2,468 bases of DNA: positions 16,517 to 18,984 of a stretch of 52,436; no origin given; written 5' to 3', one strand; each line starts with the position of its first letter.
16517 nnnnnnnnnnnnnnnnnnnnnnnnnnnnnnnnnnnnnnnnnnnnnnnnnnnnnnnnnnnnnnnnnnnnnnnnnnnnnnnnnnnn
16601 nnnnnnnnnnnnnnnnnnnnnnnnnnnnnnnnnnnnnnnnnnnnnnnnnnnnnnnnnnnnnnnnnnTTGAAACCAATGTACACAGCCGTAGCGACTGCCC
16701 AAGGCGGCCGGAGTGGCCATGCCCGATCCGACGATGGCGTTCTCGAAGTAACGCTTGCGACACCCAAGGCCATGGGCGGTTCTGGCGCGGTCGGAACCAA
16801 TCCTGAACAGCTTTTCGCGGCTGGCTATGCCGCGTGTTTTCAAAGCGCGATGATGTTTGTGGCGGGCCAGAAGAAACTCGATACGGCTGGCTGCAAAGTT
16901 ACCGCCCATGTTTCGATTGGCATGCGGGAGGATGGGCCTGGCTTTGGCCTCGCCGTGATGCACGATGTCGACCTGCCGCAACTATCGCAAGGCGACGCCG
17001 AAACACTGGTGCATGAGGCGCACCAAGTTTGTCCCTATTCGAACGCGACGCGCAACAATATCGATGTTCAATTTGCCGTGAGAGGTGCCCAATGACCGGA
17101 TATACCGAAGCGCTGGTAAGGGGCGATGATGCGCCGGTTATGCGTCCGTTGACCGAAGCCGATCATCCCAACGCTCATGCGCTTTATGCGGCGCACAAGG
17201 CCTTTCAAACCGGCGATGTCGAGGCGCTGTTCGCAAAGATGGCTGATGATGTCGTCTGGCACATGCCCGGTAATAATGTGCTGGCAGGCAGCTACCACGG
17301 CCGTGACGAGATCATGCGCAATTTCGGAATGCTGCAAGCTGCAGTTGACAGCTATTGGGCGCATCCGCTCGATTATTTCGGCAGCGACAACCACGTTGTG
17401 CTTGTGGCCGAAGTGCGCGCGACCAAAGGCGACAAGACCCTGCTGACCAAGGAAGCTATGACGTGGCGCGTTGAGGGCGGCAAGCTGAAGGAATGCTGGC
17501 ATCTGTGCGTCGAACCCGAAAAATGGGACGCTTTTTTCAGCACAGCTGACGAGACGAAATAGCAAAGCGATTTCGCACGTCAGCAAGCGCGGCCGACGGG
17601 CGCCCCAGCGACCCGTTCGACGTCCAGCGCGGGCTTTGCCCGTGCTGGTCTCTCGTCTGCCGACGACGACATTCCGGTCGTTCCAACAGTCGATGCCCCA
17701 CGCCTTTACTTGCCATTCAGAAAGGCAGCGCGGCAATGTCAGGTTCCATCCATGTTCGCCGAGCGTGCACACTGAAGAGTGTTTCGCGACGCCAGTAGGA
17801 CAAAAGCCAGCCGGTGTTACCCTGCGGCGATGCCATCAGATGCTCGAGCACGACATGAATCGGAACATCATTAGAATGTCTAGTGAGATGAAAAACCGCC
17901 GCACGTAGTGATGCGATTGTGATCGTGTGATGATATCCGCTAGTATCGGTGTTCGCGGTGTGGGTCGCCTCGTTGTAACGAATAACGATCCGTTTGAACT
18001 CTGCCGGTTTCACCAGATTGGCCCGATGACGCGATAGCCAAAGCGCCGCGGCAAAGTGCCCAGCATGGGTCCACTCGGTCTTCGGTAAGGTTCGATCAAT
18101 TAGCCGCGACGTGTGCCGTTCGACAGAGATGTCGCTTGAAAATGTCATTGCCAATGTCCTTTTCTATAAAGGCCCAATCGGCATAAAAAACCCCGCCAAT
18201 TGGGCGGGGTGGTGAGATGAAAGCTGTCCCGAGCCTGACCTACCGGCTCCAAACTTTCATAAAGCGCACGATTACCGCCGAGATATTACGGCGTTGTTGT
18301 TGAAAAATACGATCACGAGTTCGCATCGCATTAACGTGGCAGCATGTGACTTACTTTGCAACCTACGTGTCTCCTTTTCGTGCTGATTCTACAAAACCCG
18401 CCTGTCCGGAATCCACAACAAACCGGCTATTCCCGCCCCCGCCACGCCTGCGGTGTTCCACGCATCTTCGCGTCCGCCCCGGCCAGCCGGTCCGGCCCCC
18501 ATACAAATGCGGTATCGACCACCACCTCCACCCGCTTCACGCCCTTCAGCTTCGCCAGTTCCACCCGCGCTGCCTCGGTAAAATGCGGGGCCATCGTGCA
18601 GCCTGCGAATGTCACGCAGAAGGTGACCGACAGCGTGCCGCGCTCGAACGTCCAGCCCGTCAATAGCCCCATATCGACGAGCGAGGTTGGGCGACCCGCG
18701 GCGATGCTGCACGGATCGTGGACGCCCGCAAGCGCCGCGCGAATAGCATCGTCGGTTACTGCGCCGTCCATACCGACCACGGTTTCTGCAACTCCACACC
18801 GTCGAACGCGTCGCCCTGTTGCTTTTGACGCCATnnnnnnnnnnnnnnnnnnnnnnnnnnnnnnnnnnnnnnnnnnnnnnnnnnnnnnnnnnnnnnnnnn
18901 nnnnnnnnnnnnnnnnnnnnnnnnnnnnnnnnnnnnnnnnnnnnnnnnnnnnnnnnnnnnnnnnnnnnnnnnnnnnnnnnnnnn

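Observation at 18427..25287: ipf-like cluster: BenA-type Rieske dioxygenase coupled to a thiolase and a CoA ligase, suggesting dioxygenation of an aryl-alkanoyl-CoA with thiolytic side-chain removal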

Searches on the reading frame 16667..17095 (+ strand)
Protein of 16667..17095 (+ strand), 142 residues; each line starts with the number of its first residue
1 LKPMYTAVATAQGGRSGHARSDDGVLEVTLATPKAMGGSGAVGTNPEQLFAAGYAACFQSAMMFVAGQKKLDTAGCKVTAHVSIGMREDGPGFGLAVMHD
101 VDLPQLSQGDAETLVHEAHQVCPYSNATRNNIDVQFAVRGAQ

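Call 9: search_protein_families(library=pfam, proteins=[window:16667-17095:+], max_evalue=0.0001)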
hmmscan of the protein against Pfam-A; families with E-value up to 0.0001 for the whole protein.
window:16667-17095:+ (142 aa): 1 family
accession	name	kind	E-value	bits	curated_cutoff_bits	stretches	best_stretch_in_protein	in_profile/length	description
PF02566.24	OsmC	-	4.7e-15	56.3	27.5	1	41-135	4-98/100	OsmC-like protein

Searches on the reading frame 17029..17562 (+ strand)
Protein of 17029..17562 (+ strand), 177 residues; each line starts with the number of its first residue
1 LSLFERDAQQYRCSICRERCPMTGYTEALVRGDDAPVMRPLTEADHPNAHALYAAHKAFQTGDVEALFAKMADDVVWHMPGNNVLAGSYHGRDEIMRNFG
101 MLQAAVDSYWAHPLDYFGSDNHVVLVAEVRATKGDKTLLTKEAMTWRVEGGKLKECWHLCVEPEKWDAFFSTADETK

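Call 9: search_protein_families(library=pfam, proteins=[window:17029-17562:+], max_evalue=0.0001)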
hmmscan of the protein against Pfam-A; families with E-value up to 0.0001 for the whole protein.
window:17029-17562:+ (177 aa): 1 family
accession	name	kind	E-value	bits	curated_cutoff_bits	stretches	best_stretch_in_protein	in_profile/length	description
PF12680.13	SnoaL_2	-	1e-12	49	27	1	56-155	5-101/102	SnoaL-like domain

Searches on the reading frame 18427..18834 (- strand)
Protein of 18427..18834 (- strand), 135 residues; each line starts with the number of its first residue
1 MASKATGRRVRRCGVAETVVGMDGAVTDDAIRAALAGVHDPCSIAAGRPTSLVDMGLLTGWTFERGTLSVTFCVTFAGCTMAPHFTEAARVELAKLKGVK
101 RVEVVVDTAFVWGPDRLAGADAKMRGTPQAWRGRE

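Call 4: search_protein_families(library=pfam, proteins=[window:18427-18834:-], max_evalue=0.001)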
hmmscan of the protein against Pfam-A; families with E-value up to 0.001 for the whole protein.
window:18427-18834:- (135 aa): 1 family
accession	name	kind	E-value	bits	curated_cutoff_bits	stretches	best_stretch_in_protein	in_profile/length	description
PF01883.24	FeS_assembly_P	-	7.5e-10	39.4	23.5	1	29-104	2-73/73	Iron-sulfur cluster assembly protein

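Call 5: search_protein_families(library=ncbifam, proteins=[window:18427-18834:-], max_evalue=0.001)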
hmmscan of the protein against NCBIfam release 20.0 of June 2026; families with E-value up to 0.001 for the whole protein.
window:18427-18834:- (135 aa): 4 families
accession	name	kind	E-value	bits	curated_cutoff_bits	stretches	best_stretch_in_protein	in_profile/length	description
NF041868.1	paad_haloarch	equivalog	1.3e-07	31.7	180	1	21-112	21-107/127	1,2-phenylacetyl-CoA epoxidase subunit PaaD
TIGR02945.1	SUF_assoc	equivalog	4e-05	23.9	143.4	1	29-119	4-90/99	SUF system Fe-S cluster assembly protein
TIGR02159.1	PA_CoA_Oxy4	equivalog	4.1e-05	23.9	108.15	1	51-118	10-76/146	1,2-phenylacetyl-CoA epoxidase subunit PaaD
TIGR03406.1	FeS_long_SufT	hypoth_equivalog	0.00016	21.5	202.6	1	22-118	69-165/174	putative Fe-S cluster assembly protein SufT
